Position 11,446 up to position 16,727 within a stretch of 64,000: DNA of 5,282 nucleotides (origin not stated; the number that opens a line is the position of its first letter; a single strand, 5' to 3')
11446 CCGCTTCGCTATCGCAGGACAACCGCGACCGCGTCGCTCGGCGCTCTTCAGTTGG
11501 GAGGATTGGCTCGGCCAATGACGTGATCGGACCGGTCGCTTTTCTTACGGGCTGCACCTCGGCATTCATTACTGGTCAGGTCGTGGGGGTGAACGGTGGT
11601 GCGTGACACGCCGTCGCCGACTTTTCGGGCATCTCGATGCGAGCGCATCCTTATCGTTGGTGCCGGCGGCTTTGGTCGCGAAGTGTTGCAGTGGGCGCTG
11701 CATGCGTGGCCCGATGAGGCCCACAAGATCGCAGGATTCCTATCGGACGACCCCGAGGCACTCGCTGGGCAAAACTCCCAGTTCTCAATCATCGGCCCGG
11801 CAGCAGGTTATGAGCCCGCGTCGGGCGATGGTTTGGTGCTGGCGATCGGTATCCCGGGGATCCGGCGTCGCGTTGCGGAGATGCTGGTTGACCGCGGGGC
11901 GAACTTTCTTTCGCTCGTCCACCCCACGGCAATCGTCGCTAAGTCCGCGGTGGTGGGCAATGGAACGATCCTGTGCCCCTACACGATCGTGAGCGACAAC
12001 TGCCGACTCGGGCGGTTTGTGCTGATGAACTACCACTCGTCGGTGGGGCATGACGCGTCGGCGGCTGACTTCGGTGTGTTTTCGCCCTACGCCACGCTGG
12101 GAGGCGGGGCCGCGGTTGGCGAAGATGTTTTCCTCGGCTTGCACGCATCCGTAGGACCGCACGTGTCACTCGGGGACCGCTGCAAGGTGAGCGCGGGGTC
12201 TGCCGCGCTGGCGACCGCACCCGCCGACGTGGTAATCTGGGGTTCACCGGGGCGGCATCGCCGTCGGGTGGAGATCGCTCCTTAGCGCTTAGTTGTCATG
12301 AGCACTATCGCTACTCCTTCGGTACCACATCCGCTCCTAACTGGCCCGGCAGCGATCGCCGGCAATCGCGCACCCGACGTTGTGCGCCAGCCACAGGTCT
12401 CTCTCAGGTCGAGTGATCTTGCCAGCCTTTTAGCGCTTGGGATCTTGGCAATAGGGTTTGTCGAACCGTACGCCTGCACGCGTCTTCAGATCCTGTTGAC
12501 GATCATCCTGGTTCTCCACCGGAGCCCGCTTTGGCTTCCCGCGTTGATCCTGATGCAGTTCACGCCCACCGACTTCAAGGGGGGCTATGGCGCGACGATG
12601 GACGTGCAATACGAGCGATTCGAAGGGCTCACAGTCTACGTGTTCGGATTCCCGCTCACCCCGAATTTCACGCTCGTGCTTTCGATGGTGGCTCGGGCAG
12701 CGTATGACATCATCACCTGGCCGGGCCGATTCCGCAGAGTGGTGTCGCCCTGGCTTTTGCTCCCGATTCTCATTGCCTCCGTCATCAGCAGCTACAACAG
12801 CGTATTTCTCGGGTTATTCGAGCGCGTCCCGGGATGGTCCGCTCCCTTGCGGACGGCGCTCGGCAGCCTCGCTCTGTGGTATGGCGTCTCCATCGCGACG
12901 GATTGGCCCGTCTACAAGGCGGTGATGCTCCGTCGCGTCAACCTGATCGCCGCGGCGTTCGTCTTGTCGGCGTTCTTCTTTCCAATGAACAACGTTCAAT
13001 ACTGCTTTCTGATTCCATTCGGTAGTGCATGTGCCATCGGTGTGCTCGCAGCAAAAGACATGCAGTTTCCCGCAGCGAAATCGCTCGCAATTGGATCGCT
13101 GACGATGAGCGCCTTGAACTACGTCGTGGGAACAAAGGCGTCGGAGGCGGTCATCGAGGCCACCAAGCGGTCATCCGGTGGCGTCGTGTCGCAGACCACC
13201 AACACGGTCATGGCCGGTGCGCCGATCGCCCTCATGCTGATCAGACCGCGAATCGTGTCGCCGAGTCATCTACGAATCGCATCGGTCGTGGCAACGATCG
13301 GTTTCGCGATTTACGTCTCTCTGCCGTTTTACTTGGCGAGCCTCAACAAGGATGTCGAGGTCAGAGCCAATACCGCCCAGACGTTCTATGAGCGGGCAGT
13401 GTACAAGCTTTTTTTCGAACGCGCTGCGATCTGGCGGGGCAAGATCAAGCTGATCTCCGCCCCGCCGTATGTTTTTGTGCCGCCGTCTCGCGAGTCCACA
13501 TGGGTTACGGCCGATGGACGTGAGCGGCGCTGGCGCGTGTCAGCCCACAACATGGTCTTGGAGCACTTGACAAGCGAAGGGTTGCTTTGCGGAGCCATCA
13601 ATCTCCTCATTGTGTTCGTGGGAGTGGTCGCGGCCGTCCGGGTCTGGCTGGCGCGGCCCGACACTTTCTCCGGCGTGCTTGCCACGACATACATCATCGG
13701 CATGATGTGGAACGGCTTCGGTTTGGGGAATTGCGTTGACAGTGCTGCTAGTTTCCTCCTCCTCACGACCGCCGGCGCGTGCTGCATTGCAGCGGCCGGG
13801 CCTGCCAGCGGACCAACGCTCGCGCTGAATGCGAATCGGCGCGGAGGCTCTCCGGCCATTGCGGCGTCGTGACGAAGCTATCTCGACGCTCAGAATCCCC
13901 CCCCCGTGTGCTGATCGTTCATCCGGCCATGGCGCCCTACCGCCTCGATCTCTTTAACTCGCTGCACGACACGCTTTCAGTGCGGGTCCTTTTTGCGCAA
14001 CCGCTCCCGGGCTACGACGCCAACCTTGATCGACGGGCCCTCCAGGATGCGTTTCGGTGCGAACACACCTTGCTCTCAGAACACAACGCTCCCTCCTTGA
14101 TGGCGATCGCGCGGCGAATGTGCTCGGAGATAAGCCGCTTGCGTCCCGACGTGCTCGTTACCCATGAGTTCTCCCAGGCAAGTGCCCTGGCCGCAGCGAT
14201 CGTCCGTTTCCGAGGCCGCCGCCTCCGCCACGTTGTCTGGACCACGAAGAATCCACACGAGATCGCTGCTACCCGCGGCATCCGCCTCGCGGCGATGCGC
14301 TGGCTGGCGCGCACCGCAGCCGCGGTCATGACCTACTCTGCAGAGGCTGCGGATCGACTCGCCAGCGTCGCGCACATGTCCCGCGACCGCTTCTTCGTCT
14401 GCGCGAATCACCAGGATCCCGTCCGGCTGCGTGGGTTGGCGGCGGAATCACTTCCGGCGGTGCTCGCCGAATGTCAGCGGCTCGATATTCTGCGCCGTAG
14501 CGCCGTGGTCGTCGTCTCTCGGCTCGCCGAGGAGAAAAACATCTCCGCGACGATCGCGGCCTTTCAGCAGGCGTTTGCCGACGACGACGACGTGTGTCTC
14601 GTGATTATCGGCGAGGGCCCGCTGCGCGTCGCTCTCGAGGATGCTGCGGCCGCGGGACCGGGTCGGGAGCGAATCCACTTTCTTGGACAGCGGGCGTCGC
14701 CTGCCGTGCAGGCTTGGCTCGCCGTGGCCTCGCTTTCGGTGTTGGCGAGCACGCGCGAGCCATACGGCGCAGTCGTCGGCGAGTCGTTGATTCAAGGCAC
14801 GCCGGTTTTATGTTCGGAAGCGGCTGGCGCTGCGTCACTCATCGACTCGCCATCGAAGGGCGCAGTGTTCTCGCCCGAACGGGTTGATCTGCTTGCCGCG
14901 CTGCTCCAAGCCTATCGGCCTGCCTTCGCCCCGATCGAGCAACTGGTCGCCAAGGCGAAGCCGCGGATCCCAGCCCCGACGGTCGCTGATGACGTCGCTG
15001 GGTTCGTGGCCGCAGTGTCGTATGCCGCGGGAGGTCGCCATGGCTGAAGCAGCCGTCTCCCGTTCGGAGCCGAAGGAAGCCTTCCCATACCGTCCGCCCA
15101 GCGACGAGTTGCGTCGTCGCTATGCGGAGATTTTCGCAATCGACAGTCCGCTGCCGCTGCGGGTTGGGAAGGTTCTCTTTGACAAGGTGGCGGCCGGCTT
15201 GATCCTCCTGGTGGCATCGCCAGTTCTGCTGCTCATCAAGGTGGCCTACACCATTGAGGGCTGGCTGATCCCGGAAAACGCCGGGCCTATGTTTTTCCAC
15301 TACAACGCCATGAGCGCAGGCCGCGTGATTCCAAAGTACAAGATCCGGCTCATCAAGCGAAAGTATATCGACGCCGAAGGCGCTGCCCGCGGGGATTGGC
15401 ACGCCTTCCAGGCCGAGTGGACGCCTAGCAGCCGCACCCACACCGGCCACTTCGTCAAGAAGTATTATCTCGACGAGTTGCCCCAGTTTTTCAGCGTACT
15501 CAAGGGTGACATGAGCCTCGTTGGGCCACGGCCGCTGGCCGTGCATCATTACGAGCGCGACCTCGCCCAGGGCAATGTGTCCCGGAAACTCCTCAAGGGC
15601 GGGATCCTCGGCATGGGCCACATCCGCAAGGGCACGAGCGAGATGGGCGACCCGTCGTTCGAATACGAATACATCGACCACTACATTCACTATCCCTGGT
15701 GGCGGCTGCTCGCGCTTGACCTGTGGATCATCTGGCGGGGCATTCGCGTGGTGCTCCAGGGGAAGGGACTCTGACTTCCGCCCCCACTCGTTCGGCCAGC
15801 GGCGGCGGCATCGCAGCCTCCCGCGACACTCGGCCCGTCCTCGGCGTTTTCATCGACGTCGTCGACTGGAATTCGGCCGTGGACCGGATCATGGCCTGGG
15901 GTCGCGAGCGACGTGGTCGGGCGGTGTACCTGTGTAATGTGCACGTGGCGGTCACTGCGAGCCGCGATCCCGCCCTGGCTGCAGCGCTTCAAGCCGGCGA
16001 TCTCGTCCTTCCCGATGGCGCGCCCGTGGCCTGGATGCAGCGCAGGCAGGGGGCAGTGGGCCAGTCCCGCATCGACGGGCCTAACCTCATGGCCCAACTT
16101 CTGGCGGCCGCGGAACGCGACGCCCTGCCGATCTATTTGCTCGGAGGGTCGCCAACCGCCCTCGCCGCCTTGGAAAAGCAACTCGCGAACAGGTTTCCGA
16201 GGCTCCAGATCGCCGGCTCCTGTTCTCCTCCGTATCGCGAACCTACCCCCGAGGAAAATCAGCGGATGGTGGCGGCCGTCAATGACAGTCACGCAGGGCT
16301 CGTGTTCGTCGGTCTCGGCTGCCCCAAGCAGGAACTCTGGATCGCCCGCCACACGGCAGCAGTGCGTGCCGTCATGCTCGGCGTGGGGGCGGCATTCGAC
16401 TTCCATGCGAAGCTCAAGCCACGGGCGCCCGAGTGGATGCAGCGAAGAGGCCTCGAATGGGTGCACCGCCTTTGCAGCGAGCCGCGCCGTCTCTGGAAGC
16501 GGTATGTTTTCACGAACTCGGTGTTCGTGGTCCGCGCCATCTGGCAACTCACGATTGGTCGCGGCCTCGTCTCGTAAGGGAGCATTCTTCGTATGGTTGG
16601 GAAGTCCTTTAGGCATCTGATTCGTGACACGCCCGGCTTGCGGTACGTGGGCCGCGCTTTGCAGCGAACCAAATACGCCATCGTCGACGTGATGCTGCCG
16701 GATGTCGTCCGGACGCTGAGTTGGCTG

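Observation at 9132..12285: ACP + adenylating ligase + FabG-like reductase + NeuD/PglD acyltransferase: a module for a non-acetyl N-acyl decoration of an amino sugar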

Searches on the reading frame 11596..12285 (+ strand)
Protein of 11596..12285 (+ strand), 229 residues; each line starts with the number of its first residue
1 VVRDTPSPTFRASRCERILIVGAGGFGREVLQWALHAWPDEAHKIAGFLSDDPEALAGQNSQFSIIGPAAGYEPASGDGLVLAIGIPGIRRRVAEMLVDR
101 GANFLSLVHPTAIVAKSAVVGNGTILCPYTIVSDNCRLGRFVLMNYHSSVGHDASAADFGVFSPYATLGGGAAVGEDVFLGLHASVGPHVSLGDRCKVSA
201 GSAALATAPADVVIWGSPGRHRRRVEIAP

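Call 5: search_protein_families(library=pfam, proteins=[window:11596-12285:+], max_evalue=0.01)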
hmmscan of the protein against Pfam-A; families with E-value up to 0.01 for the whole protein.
window:11596-12285:+ (229 aa): 3 families
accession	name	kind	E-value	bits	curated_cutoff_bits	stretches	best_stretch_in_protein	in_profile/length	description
PF00132.30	Hexapep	-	7.9e-09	35.3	27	1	174-202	4-32/36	Bacterial transferase hexapeptide (six repeats)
PF17836.7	PglD_N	-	4.9e-08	33.9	23.4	1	17-97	1-78/78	PglD N-terminal domain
PF14602.12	Hexapep_2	-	4.5e-06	26.7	27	1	174-202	4-30/34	Hexapeptide repeat of succinyl-transferase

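Call 6: search_protein_families(library=ncbifam, proteins=[window:11596-12285:+], max_evalue=0.01)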
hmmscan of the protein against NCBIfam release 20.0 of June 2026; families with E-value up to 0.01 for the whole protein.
window:11596-12285:+ (229 aa): 22 families
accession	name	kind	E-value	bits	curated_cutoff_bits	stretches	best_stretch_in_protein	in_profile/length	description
TIGR03570.1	NeuD_NnaD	subfamily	7e-45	153.1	160.8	1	18-220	2-202/202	NeuD/PglB/VioB family sugar acetyltransferase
NF003657.0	PRK05289.1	equivalog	7e-09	35.2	226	2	143-220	115-191/264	acyl-ACP--UDP-N-acetylglucosamine O-acyltransferase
NF002060.0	PRK00892.1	subfamily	7.4e-09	35.2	207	2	104-157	100-153/345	UDP-3-O-(3-hydroxymyristoyl)glucosamine N-acyltransferase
TIGR01852.1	lipid_A_lpxA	equivalog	1.3e-08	34.4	231.05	1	143-205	110-171/254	acyl-ACP--UDP-N-acetylglucosamine O-acyltransferase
TIGR01853.1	lipid_A_lpxD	equivalog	1.7e-07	30.5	242.5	1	150-221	233-304/325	UDP-3-O-(3-hydroxymyristoyl)glucosamine N-acyltransferase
NF007797.0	PRK10502.1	subfamily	6e-06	26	192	1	171-224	125-178/183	WcaF family extracellular polysaccharide biosynthesis acetyltransferase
NF007499.0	PRK10092.1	equivalog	8e-06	25.8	314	1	127-223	92-181/183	maltose O-acetyltransferase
NF007076.0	PRK09527.1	equivalog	2.8e-05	23.6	347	1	172-225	132-185/203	galactoside O-acetyltransferase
NF038307.1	EPS_acetyl_HpsU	equivalog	6.2e-05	22.7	305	1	138-223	94-176/178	hormogonium polysaccharide biosynthesis acetyltransferase HpsU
NF052502.1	man1P_GTase_Rv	exception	0.00018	20.5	440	1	103-201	244-339/352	mannose-1-phosphate guanylyltransferase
TIGR03532.1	DapD_Ac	equivalog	0.00041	20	231.75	1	110-225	103-214/231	2,3,4,5-tetrahydropyridine-2,6-dicarboxylate N-acetyltransferase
TIGR02287.1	PaaY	equivalog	0.00077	19.2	319.6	1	106-224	15-141/192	phenylacetic acid degradation protein PaaY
NF041874.1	EPS_EpsC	equivalog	0.00083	19.1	150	1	173-224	115-166/168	serine O-acetyltransferase EpsC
NF000311.1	Vat_ABCDEFH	equivalog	0.0012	18.5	300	1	169-221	108-160/201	Vat family streptogramin A O-acetyltransferase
NF010935.0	PRK14355.1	equivalog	0.0012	17.5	718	1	89-198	242-347/459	bifunctional UDP-N-acetylglucosamine diphosphorylase/glucosamine-1-phosphate N-acetyltransferase GlmU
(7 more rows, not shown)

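Call 11: search_solved_structures(query=window:11596-12285:+, max_evalue=0.001, show_alignments=3)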
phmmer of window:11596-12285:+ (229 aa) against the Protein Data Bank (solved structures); distinct sequences matched with E-value up to 0.001: 36.
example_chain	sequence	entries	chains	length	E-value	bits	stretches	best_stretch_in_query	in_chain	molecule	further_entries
7txp_A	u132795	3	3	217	5.9e-20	75.3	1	17-226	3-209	VioB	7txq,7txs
4m9c_A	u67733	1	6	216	5.2e-19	72.2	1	20-222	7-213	Bacterial transferase hexapeptide (Three repeats) family protein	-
2npo_A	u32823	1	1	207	1.1e-15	61.4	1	81-219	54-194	Acetyltransferase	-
3bss_A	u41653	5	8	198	1.2e-15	61.2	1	81-218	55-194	Acetyltransferase | UDP-N-acetylbacillosamine N-acetyltransferase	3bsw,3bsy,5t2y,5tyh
2vhe_A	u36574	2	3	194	1.6e-15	60.8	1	81-218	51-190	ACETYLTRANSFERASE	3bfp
4m98_A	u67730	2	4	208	1.7e-14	57.4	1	17-220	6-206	Pilin glycosylation protein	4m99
4ea7_A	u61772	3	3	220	2.2e-12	50.5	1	18-220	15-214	Perosamine N-acetyltransferase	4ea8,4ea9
4eaa_A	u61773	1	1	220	1.8e-11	47.5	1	18-220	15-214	Perosamine N-acetyltransferase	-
4eab_A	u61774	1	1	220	6.2e-11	45.8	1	18-220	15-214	Perosamine N-acetyltransferase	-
7l7y_AAA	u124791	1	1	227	1.4e-10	44.7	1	80-226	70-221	Putative acetyl transferase protein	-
7l7z_AAA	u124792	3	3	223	4.3e-10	43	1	80-220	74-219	Putative acetyl transferase protein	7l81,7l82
5jxx_A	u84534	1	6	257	1.8e-09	41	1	108-202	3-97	Acyl-[acyl-carrier-protein]--UDP-N-acetylglucosamine O-acyltransferase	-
4eqy_A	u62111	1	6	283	3.6e-07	33.5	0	100-171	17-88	Acyl-[acyl-carrier-protein]--UDP-N-acetylglucosamine O-acyltransferase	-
3r0s_A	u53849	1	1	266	5e-06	29.7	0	103-169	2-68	Acyl-[acyl-carrier-protein]--UDP-N-acetylglucosamine O-acyltransferase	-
4e6t_A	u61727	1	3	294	1.5e-05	28.2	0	133-219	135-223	Acyl-[acyl-carrier-protein]--UDP-N-acetylglucosamine O-acyltransferase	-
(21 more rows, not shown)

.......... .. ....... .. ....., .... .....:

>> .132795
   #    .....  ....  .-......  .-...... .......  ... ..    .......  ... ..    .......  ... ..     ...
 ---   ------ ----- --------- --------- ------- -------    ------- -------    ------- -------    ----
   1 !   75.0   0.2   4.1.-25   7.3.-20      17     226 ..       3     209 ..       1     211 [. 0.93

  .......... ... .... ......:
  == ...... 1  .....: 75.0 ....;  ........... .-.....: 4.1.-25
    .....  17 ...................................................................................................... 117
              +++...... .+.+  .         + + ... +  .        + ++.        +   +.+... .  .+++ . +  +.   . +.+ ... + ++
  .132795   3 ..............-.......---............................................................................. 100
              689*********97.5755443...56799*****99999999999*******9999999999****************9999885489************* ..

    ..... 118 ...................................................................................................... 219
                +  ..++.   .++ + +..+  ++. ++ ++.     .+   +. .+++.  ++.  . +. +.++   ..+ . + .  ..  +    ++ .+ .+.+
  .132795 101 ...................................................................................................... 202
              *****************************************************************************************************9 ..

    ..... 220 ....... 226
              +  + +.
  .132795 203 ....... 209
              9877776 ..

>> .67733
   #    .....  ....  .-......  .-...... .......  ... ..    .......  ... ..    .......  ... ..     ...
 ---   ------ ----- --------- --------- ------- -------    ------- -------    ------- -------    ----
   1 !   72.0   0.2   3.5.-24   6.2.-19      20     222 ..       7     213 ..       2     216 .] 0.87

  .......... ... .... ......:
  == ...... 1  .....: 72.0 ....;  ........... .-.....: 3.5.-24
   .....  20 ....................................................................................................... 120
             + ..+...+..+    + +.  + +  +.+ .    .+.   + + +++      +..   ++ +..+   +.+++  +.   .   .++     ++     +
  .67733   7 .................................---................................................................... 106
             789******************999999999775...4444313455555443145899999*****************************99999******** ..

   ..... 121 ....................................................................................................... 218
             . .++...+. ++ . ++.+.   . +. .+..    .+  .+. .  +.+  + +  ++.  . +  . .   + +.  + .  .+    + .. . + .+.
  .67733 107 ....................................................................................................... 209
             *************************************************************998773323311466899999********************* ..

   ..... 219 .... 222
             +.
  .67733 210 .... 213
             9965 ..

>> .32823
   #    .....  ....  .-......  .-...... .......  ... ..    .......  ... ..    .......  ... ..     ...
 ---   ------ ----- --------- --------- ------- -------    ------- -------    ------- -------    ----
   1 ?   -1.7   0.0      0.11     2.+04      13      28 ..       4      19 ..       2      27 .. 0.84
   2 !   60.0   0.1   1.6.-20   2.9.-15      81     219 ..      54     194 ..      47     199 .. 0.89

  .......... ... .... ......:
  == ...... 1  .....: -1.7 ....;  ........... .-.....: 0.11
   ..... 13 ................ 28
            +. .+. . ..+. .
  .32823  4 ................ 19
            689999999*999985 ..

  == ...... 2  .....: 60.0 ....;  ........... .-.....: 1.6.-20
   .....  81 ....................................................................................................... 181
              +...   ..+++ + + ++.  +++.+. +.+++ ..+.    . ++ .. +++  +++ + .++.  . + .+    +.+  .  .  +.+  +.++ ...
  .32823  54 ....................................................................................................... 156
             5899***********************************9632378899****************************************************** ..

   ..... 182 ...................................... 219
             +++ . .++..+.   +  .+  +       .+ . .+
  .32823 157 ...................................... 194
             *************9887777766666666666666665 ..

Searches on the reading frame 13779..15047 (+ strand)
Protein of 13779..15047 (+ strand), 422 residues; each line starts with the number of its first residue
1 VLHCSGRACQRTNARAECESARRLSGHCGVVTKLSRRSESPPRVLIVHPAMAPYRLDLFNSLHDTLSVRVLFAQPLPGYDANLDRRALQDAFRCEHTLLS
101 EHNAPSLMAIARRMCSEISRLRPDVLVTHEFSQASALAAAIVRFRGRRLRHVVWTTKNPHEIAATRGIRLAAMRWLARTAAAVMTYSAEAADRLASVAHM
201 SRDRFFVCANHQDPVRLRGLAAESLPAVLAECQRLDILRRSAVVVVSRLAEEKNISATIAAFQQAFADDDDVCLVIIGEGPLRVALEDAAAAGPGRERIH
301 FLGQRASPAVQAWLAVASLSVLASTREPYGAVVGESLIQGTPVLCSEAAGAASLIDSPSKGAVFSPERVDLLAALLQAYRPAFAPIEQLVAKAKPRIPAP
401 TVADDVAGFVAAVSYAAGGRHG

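Call 5: search_protein_families(library=pfam, proteins=[window:13779-15047:+], max_evalue=0.01)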
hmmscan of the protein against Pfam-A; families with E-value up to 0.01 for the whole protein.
window:13779-15047:+ (422 aa): 5 families
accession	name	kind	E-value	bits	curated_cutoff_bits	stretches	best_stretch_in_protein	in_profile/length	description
PF00534.26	Glycos_transf_1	-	1.2e-19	71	26.4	1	243-376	18-152/172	Glycosyl transferases group 1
PF13692.12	Glyco_trans_1_4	-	6.3e-18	65.8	27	1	242-375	3-135/142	Glycosyl transferases group 1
PF20706.3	GT4-conflict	-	1.2e-09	38.1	26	1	120-363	79-328/385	Family 4 Glycosyltransferase in conflict systems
PF13579.12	Glyco_trans_4_4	-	1.2e-06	29.4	29.7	1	52-209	4-156/158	Glycosyl transferase 4-like domain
PF13439.12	Glyco_transf_4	-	7.1e-06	26.6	28.5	1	99-210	49-164/170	Glycosyltransferase Family 4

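Call 6: search_protein_families(library=ncbifam, proteins=[window:13779-15047:+], max_evalue=0.01)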
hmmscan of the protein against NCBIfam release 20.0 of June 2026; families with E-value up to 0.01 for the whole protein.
window:13779-15047:+ (422 aa): 22 families
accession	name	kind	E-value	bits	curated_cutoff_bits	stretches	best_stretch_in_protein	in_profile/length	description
NF041876.1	EPS_EpsE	equivalog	4e-14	52.7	400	1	242-397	216-376/389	exopolysaccharide biosynthesis GT4 family glycosyltransferase EpsE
TIGR03088.1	stp2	hypoth_equivalog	9e-13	48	409.05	1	184-394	141-350/374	TIGR03088 family PEP-CTERM/XrtA system glycosyltransferase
TIGR03999.1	thiol_BshA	equivalog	2.5e-12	46.4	273.7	1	241-371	200-327/375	N-acetyl-alpha-D-glucosaminyl L-malate synthase BshA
TIGR04348.1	TIGR04348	equivalog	8.1e-12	44.8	300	1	239-395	136-290/310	selenoneine biosynthesis selenosugar synthase SenB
TIGR04157.1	glyco_rSAM_CFB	subfamily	6.6e-11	41.8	400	1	243-359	230-343/406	TIGR04157 family glycosyltransferase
NF047684.1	TeichurnBiosyTuaC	equivalog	7.4e-10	38.3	550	1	240-374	219-346/391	teichuronic acid biosynthesis protein TuaC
NF049988.1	MGlcDAGSynMgs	equivalog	2.2e-09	37.2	400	1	243-365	216-338/398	alpha-monoglucosyldiacylglycerol synthase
NF046085.1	XrtY_assoc_Gly1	equivalog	3.7e-09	35.9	400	1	243-380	212-348/387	XrtY-associated glycosyltransferase XYAG1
NF047880.1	glyco_SdgA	exception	1.8e-07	30.1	800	1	239-373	314-447/488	serine-aspartate repeat adhesin O-glycosyltransferase SdgA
NF011726.0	PRK15179.1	equivalog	2.2e-07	29.6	733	1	182-365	461-640/694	Vi polysaccharide biosynthesis protein TviE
TIGR04047.1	MSMEG_0565_glyc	hypoth_equivalog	1.1e-06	28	259.85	1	91-384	47-344/373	MSMEG_0565 family glycosyltransferase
TIGR04063.1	stp3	hypoth_equivalog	3.1e-06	26.3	442.05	1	105-382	75-360/397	TIGR04063 family PEP-CTERM/XrtA system glycosyltransferase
NF007640.0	PRK10307.1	subfamily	3.3e-06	26.3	276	1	169-334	161-320/411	WcaI family glycosyltransferase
NF050063.1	ProtGlycPglJ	equivalog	3.7e-06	26.4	500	1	240-357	194-307/363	N-acetylgalactosamine-N,N'-diacetylbacillosaminyl-diphospho-undecaprenol 4-alpha-N-acetylgalactosaminyltransferase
NF053787.1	GlcN_PG_synth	equivalog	5.5e-05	22.2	480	1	243-374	200-318/361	N-acetylglucosaminyl phosphatidylglycerol synthase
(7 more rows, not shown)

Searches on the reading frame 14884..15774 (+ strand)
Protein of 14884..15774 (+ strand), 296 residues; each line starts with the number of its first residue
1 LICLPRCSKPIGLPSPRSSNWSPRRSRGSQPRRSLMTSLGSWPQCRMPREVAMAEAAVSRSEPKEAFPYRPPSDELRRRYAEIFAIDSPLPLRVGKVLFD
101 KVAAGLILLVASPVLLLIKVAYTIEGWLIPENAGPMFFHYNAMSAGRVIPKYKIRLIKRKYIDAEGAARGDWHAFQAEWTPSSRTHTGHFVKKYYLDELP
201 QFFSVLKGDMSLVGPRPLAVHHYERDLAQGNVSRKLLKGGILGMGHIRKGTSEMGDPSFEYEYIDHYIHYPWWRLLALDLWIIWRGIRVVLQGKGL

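Call 74: search_protein_families(library=pfam, proteins=[window:14884-15774:+], max_evalue=0.001)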
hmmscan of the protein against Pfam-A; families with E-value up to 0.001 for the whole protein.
window:14884-15774:+ (296 aa): 1 family
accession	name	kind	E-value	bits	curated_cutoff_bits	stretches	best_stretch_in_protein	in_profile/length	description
PF02397.22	Bac_transf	-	1.6e-27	96.6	27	1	96-292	1-179/179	Bacterial sugar transferase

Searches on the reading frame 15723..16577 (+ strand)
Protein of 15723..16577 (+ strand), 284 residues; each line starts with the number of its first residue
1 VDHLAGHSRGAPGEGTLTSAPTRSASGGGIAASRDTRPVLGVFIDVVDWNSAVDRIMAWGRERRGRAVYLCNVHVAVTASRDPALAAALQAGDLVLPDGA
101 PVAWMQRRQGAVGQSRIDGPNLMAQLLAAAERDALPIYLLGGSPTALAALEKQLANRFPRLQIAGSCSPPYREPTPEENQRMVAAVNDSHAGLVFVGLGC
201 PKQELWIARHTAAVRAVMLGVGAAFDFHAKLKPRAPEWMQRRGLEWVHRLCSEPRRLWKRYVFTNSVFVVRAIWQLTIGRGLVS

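Call 74: search_protein_families(library=pfam, proteins=[window:15723-16577:+], max_evalue=0.001)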
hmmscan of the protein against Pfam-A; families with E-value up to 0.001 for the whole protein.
window:15723-16577:+ (284 aa): 1 family
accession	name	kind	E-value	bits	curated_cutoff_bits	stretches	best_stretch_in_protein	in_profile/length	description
PF03808.19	Glyco_tran_WecG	-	8.1e-60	201.9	27.4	1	93-261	2-168/168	Glycosyl transferase WecG/TagA/CpsF family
